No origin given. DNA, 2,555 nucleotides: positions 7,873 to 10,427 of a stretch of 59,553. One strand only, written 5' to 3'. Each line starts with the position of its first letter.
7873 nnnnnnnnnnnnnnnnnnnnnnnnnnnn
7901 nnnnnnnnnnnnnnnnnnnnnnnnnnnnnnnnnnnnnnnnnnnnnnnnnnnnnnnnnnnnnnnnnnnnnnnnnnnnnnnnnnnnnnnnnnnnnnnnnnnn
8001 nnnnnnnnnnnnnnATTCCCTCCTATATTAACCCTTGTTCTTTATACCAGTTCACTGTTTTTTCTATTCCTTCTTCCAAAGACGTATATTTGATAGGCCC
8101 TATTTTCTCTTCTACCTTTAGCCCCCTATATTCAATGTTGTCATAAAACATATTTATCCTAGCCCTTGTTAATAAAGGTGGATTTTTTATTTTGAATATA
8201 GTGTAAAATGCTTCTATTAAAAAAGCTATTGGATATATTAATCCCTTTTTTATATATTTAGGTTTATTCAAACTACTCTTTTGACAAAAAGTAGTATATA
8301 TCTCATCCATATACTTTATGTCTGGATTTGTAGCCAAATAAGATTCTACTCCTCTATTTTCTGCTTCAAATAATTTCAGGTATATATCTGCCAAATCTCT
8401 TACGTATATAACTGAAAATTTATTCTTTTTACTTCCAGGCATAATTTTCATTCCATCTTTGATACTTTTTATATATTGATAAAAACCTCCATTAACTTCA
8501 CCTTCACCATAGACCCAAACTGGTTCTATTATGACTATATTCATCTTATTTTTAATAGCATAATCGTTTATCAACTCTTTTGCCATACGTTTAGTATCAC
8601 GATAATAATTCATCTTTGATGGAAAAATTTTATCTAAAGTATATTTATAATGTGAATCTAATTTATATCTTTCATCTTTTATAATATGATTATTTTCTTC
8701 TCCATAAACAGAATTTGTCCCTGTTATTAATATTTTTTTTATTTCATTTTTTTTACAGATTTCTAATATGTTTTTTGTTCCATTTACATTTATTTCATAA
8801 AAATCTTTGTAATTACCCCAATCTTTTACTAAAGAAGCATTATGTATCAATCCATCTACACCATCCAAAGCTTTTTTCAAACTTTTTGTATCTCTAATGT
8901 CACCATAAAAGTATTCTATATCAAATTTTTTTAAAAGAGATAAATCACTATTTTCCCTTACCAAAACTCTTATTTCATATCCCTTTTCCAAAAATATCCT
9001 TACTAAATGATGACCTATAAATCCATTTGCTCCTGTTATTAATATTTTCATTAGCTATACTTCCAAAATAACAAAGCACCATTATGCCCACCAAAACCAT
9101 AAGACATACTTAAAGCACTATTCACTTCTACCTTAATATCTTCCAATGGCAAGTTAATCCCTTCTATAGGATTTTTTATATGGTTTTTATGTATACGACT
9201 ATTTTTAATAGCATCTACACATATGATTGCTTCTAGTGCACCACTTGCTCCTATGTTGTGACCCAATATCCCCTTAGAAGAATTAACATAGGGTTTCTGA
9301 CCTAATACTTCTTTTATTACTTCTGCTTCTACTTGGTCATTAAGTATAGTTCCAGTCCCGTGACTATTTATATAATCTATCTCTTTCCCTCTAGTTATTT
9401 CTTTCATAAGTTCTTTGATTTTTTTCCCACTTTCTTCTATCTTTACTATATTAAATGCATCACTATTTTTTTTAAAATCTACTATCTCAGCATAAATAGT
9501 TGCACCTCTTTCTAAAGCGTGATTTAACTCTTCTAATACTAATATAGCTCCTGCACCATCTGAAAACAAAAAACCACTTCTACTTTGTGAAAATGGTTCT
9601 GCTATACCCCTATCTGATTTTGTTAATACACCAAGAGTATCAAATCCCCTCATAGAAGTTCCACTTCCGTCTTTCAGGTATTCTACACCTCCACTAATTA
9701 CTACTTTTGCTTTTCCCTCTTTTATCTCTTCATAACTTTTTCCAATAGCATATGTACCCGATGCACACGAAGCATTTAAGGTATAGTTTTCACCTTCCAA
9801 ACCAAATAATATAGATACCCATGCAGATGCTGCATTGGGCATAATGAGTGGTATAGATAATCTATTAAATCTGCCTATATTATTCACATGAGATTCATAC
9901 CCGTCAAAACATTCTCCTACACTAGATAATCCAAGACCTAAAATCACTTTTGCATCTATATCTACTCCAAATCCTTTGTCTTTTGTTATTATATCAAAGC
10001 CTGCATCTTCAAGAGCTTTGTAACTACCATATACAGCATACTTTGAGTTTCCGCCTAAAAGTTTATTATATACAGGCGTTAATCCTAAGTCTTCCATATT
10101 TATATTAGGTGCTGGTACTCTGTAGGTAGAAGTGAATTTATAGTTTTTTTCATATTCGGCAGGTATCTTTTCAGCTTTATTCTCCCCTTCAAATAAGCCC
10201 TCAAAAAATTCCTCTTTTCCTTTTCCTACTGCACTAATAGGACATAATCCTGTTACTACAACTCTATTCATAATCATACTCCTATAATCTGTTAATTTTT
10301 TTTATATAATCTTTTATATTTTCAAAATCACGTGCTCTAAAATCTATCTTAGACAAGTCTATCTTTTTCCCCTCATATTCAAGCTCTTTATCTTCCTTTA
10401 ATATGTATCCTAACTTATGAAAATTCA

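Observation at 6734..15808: Nine-gene translationally coupled cluster mixing isoprenoid, sphingoid-type and radical chemistry; candidate undescribed lipid or metabolite pathway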

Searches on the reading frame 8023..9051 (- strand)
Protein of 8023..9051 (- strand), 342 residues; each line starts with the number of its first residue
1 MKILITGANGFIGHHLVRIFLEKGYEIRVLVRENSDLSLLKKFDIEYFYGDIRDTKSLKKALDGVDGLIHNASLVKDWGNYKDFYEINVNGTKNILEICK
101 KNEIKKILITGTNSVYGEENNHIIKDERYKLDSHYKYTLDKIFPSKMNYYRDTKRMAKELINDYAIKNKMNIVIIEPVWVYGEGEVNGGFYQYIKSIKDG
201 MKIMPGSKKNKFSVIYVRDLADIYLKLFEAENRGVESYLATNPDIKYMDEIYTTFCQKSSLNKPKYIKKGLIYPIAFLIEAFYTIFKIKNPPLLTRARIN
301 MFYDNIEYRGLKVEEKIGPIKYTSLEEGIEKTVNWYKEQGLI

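Call 3: search_protein_families(library=pfam, proteins=[window:8023-9051:-], max_evalue=0.001)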
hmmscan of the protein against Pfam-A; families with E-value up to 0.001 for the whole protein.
window:8023-9051:- (342 aa): 9 families
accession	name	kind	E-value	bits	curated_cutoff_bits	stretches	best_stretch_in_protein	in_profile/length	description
PF01370.27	Epimerase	-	9e-37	127.2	20.9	1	3-235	1-232/240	NAD dependent epimerase/dehydratase family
PF01073.25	3Beta_HSD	-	7.2e-33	114.2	22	1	4-223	1-224/280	3-beta hydroxysteroid dehydrogenase/isomerase family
PF07993.18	NAD_binding_4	-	7.7e-21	74.8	20.1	2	57-195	81-220/258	Male sterility protein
PF16363.11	GDP_Man_Dehyd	-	1.7e-19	70.9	27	1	4-231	1-240/332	GDP-mannose 4,6 dehydratase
PF13460.12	NAD_binding_10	-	1.6e-16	61.1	27.2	1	7-187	1-153/184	NAD(P)H-binding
PF05368.20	NmrA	-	2.8e-14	53.9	27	1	2-109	4-104/298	NmrA-like family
PF04321.23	RmlD_sub_bind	-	8.9e-10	38.5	27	1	1-199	1-168/287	RmlD substrate binding domain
PF02719.21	Polysacc_synt_2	-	1.2e-08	35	20.2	1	3-112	1-128/293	Polysaccharide biosynthesis protein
PF00106.31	adh_short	-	3.2e-06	27.2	26.6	1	3-94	3-114/195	short chain dehydrogenase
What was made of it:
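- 8023..9051 (-): Extended SDR of the epimerase/3-beta-HSD family (342 aa), with a TGxxGxxG motif and YxxxK. Core gene. The probable keto-reductase. Pfam Epimerase 127 bits and 3Beta_HSD 114 bits (call 3).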

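Call 4: search_protein_families(library=ncbifam, proteins=[window:8023-9051:-], max_evalue=0.001)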
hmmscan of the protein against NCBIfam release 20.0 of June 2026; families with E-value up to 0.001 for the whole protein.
window:8023-9051:- (342 aa): 36 families (the best 25 are shown)
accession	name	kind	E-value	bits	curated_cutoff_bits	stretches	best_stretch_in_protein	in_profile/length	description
TIGR03466.1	HpnA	hypoth_equivalog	4.9e-42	144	367.65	1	1-341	1-326/327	hopanoid-associated sugar epimerase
NF042422.1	oxyalk_red_OleD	equivalog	4.7e-33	114.9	580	1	1-334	1-326/329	2-alkyl-3-oxoalkanoate reductase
NF052578.1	StrlDmthSdmBMthl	equivalog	6.3e-30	105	600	1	1-342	1-328/328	sterol demethylase protein SdmB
NF042423.1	oxyalk_red_Shew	equivalog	7.3e-29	100.9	580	1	2-299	10-298/331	2-alkyl-3-oxoalkanoate reductase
TIGR04180.1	EDH_00030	hypoth_equivalog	1e-25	90.4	475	1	3-230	1-227/297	NAD-dependent 4,6-dehydratase LegB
TIGR01179.1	galE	equivalog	4e-18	65.3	262.3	1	2-175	1-171/332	UDP-glucose 4-epimerase GalE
NF041293.1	G6PDh_Azf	equivalog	3.3e-15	56.2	400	1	3-174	5-176/252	NAD-dependent glucose-6-phosphate dehydrogenase Azf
TIGR01746.1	Thioester-redct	subfamily_domain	1.7e-14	53.9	213.35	1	2-188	1-206/371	thioester reductase domain-containing protein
TIGR03589.1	PseB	equivalog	6.1e-14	51.7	407.75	1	2-113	6-126/324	UDP-N-acetylglucosamine 4,6-dehydratase (inverting)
NF043036.1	ErythonDh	equivalog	3.9e-13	49.3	325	1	1-128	1-141/321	D-erythronate dehydrogenase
TIGR01181.1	dTDP_gluc_dehyt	equivalog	2.6e-12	46.5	365.1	1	2-183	1-184/321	dTDP-glucose 4,6-dehydratase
TIGR01777.1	yfcH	hypoth_equivalog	3.5e-11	43.2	207.35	1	3-135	1-135/292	TIGR01777 family oxidoreductase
TIGR02197.1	heptose_epim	equivalog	2.1e-10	40.3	274.6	1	3-234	1-237/316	ADP-glyceromanno-heptose 6-epimerase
NF007956.0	PRK10675.1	subfamily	2.2e-10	40.2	394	1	1-120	1-132/338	UDP-glucose 4-epimerase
TIGR04130.1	FnlA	equivalog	5.7e-10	38.6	730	1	3-116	7-129/337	UDP-N-acetylglucosamine 4,6-dehydratase/5-epimerase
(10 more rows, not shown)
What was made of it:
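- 8023..9051 (-): Nearest NCBIfam models are the lipid-acting HpnA, OleD and SdmB, all below cut-off (call 4).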

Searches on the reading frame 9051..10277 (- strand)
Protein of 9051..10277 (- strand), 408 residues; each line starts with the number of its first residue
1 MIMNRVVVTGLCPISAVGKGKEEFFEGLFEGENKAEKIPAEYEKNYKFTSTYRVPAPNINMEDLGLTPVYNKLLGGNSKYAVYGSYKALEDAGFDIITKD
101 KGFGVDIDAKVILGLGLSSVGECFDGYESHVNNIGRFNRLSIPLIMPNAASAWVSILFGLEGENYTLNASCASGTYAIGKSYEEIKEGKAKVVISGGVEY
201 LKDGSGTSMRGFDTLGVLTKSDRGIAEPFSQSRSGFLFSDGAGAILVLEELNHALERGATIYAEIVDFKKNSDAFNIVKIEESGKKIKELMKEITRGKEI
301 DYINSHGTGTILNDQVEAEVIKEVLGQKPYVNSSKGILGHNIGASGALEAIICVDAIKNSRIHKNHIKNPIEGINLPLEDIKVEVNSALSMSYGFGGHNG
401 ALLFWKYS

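Call 3: search_protein_families(library=pfam, proteins=[window:9051-10277:-], max_evalue=0.001)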
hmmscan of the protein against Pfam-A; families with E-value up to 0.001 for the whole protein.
window:9051-10277:- (408 aa): 4 families
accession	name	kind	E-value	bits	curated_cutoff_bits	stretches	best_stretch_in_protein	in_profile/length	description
PF00109.32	ketoacyl-synt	-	7.5e-29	101.5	20.8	1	3-250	1-249/252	Beta-ketoacyl synthase, N-terminal domain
PF02801.28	Ketoacyl-synt_C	-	3.8e-20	72.5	20.8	1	262-365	1-115/119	Beta-ketoacyl synthase, C-terminal domain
PF00108.29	Thiolase_N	-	7.2e-05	22.7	26.4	1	165-201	79-115/260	Thiolase, N-terminal domain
PF08545.16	ACP_syn_III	-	0.00067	19.9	24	0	231-250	45-64/80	3-Oxoacyl-[acyl-carrier-protein (ACP)] synthase III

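Call 4: search_protein_families(library=ncbifam, proteins=[window:9051-10277:-], max_evalue=0.001)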
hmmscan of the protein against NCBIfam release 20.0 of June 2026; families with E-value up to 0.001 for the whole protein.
window:9051-10277:- (408 aa): 33 families (the best 25 are shown)
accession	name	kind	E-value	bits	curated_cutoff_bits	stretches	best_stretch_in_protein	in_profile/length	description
TIGR03150.1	fabF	equivalog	4.2e-79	266.1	493.75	1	4-404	1-406/407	beta-ketoacyl-ACP synthase II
NF005589.0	PRK07314.1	subfamily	1.5e-77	261.1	387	1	2-407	2-412/413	beta-ketoacyl-ACP synthase II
NF004970.0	PRK06333.1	subfamily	3.5e-67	227.1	525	1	2-407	2-422/424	beta-ketoacyl-ACP synthase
NF005935.0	PRK07967.1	equivalog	1.1e-56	192.4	630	1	3-407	1-404/406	beta-ketoacyl-ACP synthase I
NF006587.0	PRK09116.1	equivalog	1.6e-56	191.9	470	1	3-406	1-406/408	beta-ketoacyl-ACP synthase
NF006274.0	PRK08439.1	equivalog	2.1e-55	188.2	621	1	3-406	1-405/406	beta-ketoacyl-ACP synthase II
NF004618.0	PRK05952.1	equivalog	1.7e-51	175.3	455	1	145-403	121-379/384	beta-ketoacyl-ACP synthase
NF005916.1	PRK07910.1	equivalog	1.1e-49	169.5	560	1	4-407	12-418/418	KasA/KasB family beta-ketoacyl-ACP synthase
NF006434.0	PRK08722.1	equivalog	8.5e-46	156.6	759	1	3-406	3-413/414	beta-ketoacyl-ACP synthase II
NF005490.0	PRK07103.1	equivalog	8.6e-46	156.8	445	1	2-404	2-410/414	polyketide beta-ketoacyl:acyl carrier protein synthase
NF058662.1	cispenta_AmcF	equivalog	2.9e-42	145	325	1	158-404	116-367/369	cispentacin biosynthesis acyltransferase subunit AmcF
NF006618.0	PRK09185.1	subfamily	8.8e-40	136.9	407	1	4-405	3-391/394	beta-ketoacyl-ACP synthase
NF005076.0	PRK06501.1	equivalog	3.1e-37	128.5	629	1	156-404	160-420/425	beta-ketoacyl-ACP synthase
NF040607.1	mycolic_Pks13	equivalog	3.4e-22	77.8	2100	1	153-364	253-471/1680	polyketide synthase Pks13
NF045894.1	PKS_plus_SDR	equivalog_domain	3e-18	64.9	1740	1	148-376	150-385/1515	type I polyketide synthase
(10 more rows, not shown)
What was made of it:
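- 9051..10277 (-): FabF/FabB-type elongating ketoacyl-ACP synthase (408 aa) with a Cys-His-His triad. Accessory. Pfam ketoacyl-synt and Ketoacyl-synt_C (call 3). fabF 266 bits against a cut-off of 494 (call 4).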
